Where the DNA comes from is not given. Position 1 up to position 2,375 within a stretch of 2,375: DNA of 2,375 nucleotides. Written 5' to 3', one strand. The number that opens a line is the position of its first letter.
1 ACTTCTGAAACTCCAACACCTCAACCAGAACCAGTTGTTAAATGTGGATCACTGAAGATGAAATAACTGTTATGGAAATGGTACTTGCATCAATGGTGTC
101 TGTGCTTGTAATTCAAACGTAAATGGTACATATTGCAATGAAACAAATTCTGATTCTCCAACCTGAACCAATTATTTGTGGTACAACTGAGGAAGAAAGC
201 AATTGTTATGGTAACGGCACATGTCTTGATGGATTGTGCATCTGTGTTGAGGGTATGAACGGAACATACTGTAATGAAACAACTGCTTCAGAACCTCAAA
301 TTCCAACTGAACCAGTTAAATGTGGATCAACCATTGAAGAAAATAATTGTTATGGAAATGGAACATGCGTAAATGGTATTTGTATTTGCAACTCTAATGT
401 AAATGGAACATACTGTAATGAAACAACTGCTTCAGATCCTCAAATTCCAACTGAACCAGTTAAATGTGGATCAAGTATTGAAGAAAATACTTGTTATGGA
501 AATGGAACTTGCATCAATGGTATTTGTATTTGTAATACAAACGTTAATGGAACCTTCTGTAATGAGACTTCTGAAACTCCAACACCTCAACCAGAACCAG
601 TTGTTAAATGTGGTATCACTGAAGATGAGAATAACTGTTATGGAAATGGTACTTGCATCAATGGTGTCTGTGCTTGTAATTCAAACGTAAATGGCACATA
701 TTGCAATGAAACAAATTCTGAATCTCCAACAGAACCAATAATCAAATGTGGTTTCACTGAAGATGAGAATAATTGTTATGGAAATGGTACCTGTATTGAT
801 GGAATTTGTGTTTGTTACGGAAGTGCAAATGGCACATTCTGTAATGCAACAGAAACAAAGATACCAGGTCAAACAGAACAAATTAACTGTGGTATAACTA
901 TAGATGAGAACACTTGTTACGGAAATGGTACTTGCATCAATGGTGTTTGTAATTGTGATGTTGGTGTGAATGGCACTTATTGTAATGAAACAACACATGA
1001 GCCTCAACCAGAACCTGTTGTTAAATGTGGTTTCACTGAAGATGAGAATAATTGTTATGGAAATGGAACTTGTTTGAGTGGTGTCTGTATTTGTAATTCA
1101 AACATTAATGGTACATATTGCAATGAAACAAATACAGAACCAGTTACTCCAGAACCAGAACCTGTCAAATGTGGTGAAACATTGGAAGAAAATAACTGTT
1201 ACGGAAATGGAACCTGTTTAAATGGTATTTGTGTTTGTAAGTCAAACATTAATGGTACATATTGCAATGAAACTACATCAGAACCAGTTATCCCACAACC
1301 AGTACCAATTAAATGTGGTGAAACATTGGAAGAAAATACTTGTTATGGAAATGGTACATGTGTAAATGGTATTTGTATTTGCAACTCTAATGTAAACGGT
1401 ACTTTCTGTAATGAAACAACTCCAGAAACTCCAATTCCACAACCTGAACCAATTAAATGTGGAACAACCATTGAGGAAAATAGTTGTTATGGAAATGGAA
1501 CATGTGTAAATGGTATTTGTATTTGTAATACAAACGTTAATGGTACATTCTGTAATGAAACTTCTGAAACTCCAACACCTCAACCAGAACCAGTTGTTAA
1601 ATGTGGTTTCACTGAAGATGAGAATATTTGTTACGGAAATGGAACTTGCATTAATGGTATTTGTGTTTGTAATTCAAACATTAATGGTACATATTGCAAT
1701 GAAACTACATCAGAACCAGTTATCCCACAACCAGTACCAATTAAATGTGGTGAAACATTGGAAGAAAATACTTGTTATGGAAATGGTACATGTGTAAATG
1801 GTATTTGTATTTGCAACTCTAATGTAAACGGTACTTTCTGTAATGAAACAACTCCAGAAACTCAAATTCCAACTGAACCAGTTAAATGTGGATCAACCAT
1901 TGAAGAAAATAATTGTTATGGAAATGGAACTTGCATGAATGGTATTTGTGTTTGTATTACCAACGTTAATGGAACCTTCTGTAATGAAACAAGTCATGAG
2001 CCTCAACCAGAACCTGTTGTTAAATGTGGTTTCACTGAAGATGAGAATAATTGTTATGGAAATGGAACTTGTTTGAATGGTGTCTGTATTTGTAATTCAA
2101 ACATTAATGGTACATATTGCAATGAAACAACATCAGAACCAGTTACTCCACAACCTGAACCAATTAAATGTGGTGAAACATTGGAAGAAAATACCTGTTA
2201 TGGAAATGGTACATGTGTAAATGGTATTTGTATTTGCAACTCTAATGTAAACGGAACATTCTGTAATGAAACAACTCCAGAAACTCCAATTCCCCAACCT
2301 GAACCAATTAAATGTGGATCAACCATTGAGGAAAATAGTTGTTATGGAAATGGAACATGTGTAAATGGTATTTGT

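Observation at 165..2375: Long open-ended gene of tandem EGF-like cysteine-rich modules with Pro/Thr-rich linkers, missing from the ORF track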

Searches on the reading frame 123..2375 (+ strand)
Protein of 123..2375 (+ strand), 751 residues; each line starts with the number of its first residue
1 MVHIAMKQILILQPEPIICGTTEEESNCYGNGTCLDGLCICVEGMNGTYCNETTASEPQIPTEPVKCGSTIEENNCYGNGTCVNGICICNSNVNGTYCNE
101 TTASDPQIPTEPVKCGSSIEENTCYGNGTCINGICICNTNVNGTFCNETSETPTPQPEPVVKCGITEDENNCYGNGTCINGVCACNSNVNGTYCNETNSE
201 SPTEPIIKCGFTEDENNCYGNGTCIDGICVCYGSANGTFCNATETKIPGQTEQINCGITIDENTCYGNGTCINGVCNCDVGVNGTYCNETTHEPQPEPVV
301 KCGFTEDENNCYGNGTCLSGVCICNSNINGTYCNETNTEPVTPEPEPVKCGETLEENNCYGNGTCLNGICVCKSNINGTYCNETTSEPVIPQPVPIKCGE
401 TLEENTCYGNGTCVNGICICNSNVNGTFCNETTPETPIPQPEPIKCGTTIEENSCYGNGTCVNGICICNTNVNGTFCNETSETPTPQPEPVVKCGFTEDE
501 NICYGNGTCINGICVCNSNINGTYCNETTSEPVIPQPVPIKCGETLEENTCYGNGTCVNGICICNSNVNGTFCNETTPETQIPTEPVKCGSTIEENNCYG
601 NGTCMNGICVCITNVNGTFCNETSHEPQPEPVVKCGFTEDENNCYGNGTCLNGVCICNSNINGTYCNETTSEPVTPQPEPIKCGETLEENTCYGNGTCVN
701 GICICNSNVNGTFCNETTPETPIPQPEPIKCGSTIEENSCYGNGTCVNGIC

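Call 5: search_protein_families(library=pfam, proteins=[window:165-2375:+], max_evalue=10)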
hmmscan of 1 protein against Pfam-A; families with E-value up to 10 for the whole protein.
window:165-2375:+ (737 aa): 7 families
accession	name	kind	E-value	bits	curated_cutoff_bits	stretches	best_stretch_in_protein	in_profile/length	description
PF23106.1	EGF_Teneurin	-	7.5e-53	176.7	24.3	15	489-513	5-29/30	Teneurin-like EGF domain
PF23105.1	EGF_integrin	-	4.2e-39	132.8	27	16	479-511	6-44/45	Integrin EGF domain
PF07974.19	EGF_2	-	4.1e-38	129.9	22.1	15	486-511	5-32/32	EGF-like domain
PF25024.1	EGF_TEN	-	4.7e-36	125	65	11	528-656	25-126/234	Teneurin EGF domain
PF18720.7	EGF_Tenascin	-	1.2e-12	48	25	12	393-415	6-28/29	Tenascin EGF domain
PF01683.23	EB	-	1.4e-06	28.7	24.3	8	10-31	24-45/52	EB module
PF12661.13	hEGF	-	8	7.5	29.3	6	14-30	1-21/22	Human growth factor-like EGF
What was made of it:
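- On EGF-like domain superfamily: EGF_Teneurin 176.7 bits (cut-off 24.3), EGF_integrin 132.8 (27), EGF_2 129.9 (22.1) for the array (call 5).
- On Calcium-binding EGF: The hEGF profile is not significant (E = 8; call 5).
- On Laminin-type or integrin I-EGF (eight-Cys EGF variants): The EGF_integrin profile does hit (call 5), but the eight-Cys pattern is absent.
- Pfam: EGF_Teneurin 7.5e-53, EGF_integrin 4.2e-39, EGF_2 4.1e-38, EGF_TEN 4.7e-36, each with 11-16 stretches (call 5).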

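Call 7: find_homologous_proteins(query=window:165-2375:+)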
Query window:165-2375:+ (737 aa): 1 proteins with E <= 0.001 among 8000 candidates.
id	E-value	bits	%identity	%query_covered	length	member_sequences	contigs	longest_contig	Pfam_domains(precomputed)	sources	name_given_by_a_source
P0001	5.4e-4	36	25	87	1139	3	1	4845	PF01833.31,PF14240.12,PF18720.7,PF07974.20,PF25024.1,PF23301.2,PF23106.2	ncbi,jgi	jgi:hypothetical protein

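Call 10: find_related_loci(query=window:165-2375:+, collection=viral_contigs, flank=10000)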
Query window:165-2375:+ (737 aa) in viral_contigs; peptide patterns used: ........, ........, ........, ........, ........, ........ (x = any residue, [..] = any of these).
No stretch of DNA in the collection matches any of the patterns.

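Call 25: search_solved_structures(query=window:165-2375:+, max_evalue=0.01, show_alignments=2)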
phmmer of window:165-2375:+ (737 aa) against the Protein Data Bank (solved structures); distinct sequences matched with E-value up to 0.01: 2.
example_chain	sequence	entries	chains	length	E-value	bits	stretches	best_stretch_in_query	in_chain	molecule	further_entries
2e26_A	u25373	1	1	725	1.5e-06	29.9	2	248-279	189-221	Reelin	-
3a7q_A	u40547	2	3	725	1.8e-06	29.7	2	248-280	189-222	Reelin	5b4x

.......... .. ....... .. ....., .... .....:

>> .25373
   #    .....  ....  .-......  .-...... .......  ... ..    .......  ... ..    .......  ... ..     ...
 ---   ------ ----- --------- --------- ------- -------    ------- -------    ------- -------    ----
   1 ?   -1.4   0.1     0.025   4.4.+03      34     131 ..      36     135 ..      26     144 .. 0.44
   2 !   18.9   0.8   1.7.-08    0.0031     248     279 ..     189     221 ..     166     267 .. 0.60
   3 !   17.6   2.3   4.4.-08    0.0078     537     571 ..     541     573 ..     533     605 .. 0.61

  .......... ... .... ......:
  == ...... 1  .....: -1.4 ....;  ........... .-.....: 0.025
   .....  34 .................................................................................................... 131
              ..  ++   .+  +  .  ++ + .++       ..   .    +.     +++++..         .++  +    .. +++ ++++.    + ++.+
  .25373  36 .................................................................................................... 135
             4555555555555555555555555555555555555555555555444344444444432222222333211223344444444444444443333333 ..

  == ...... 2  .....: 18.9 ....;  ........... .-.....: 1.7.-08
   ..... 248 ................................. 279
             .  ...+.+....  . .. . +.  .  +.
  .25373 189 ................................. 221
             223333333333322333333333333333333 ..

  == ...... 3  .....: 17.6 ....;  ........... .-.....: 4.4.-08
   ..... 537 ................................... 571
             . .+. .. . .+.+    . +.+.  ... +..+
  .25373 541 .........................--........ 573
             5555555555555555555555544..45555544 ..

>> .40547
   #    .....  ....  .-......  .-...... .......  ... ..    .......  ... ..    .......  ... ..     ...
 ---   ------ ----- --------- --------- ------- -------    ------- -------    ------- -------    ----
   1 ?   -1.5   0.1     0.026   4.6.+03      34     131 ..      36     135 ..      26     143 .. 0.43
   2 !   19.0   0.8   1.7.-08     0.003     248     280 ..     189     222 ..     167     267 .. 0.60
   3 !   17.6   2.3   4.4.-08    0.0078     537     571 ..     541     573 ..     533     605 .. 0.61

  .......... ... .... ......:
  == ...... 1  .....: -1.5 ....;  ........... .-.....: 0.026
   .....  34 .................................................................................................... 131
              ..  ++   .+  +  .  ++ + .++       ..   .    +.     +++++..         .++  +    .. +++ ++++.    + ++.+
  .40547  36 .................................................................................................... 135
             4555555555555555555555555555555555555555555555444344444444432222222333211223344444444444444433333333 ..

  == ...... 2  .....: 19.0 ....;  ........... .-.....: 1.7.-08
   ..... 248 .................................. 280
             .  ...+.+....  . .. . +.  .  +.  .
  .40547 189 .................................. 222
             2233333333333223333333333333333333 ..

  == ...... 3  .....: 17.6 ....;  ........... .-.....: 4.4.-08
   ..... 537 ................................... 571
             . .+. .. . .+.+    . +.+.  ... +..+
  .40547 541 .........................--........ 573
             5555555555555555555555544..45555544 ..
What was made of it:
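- Closest known: Tenascin / teneurin / reelin-type EGF-like repeats. Same: The solved reelin EGF aligns with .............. (call 25).
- Reelin EGF is the only PDB sequence hit (call 25).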

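Call 30: search_protein_representatives(protein=window:165-2375:+)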
Query: 737 residues. Proteins with E-value up to 0.001 (for the whole library): 37; up to 1e-10: 1; up to 1e-30: 0. The best 37 are listed.
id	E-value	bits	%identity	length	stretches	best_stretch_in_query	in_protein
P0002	6.0e-11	57.7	38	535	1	48-332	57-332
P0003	5.2e-10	54.6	45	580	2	60-370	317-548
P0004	2.3e-09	52.5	36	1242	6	14-79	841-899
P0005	2.6e-09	52.3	31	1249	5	59-465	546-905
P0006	4.1e-09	51.7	30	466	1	98-276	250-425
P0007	7.7e-09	50.8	35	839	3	527-716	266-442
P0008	4.2e-08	48.3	36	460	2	296-431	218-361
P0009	4.7e-08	48.2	30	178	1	203-653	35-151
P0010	5.3e-08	48.0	33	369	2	22-147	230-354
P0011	8.6e-07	44.0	45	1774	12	12-88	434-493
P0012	1.1e-06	43.6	39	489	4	13-137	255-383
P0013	2.2e-06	42.6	32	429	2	13-328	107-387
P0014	3.2e-06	42.1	48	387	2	489-702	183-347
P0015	4.1e-06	41.7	41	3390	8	537-565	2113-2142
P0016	6.3e-06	41.1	37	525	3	332-463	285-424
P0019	1.5e-05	39.9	44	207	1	247-324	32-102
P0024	5.7e-05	38.0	49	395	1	489-705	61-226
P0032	3.6e-04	35.3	49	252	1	10-141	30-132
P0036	8.3e-04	34.1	48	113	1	51-193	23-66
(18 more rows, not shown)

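Call 34: find_encoding_contigs(protein=window:123-2375:+, flank=10000)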
Protein window:123-2375:+ (751 aa): no gene with exactly this product is on record in the collection.

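Call 37: list_cluster_members(proteins=[P0002, P0003, P0014, P0024, P0036, P0032, P0019, P0007, P0010, P0006])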
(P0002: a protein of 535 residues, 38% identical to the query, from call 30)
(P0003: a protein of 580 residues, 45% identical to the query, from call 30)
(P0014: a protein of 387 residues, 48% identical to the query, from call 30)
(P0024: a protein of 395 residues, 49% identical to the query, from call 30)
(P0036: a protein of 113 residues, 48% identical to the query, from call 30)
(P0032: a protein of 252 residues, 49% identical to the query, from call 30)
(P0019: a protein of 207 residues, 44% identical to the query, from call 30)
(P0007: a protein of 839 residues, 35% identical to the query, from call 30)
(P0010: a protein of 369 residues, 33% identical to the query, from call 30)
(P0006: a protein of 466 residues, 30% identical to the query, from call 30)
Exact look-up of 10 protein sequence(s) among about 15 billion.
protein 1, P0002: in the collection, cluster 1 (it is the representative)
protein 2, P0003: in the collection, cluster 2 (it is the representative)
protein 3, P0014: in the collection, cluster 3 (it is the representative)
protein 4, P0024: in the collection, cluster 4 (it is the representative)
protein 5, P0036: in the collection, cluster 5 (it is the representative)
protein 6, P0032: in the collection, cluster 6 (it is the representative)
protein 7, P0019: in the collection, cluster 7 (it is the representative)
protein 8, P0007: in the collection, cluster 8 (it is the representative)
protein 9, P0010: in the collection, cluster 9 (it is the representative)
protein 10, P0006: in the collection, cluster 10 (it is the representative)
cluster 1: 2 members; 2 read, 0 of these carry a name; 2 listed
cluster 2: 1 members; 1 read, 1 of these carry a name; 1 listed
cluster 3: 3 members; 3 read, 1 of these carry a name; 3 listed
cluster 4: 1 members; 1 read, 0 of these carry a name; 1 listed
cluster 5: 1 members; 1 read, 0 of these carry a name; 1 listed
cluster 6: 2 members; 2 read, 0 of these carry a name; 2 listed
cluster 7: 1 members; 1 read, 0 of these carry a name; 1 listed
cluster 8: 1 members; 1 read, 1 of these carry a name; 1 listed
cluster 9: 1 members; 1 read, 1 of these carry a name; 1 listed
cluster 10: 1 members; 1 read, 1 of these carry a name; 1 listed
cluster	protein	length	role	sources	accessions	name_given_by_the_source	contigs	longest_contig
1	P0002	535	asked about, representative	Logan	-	-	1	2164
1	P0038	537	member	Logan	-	-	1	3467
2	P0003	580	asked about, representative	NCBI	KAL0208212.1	hypothetical protein P9112_010799 [Eukaryota sp. TZLM1-RC]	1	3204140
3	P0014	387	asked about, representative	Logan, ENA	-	-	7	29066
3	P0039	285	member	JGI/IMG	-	hypothetical protein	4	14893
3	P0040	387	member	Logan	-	-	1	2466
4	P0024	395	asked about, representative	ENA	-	-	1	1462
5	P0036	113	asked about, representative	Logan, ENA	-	-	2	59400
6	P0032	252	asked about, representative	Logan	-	-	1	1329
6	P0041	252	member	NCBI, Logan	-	-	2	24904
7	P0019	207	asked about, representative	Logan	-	-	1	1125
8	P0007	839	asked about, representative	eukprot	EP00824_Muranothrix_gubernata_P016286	TRINITY_DN33841_c0_g1_i1.p1 TRINITY_DN33841_c0_g1~~TRINITY_DN33841_c0_g1_i1.p1 ORF ...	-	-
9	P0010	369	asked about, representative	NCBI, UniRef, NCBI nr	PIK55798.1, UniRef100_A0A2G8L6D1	hypothetical protein BSL78_07286 [Apostichopus japonicus] | EGF-like domain-containing protein n=1 Tax=Stichopus japonicus TaxID=307972 ...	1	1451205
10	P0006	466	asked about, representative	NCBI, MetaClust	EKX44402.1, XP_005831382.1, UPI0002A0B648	hypothetical protein GUITHDRAFT_109523, partial [Guillardia theta CCMP2712] | status=active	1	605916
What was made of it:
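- Origin: the nearest weak hits that carry names come from scattered eukaryotes (calls 30, 37).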

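Call 45: find_encoding_contigs(protein=window:138-2375:+, flank=10000)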
Protein window:138-2375:+ (746 aa): no gene with exactly this product is on record in the collection.

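Call 46: find_encoding_contigs(protein=window:255-2375:+, flank=10000)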
Protein window:255-2375:+ (707 aa): no gene with exactly this product is on record in the collection.
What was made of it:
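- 123..164 (+): Frame-3 lead-in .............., beginning with an ATG directly after TAA 120-122. It is the out-of-frame reading of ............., so it is a by-product of the frameshift and not a credible start or signal peptide. Exact look-ups of products starting at 123, 138 and 255 are not on record (calls 34, 45, 46).
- On Intact, expressed gene: The full ends lie outside the window and could not be fetched (calls 34, 45, 46).
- No product is on record in the gene-call index (calls 34, 45, 46).
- Tried and rejected: Exact product look-ups from three possible starts found nothing (calls 34, 45, 46).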

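Call 63: search_protein_families(library=ncbifam, proteins=[window:165-2375:+], max_evalue=0.01)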
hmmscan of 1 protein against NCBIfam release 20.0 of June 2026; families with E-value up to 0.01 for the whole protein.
window:165-2375:+ (737 aa): 0 families

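Call 64: search_protein_families(library=phrogs, proteins=[window:165-2375:+], max_evalue=0.01)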
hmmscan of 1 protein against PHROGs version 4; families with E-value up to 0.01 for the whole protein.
window:165-2375:+ (737 aa): 0 families
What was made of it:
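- There are no NCBIfam or PHROGs hits (calls 63, 64).
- Tried and rejected: NCBIfam and PHROGs gave no hits (calls 63, 64).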
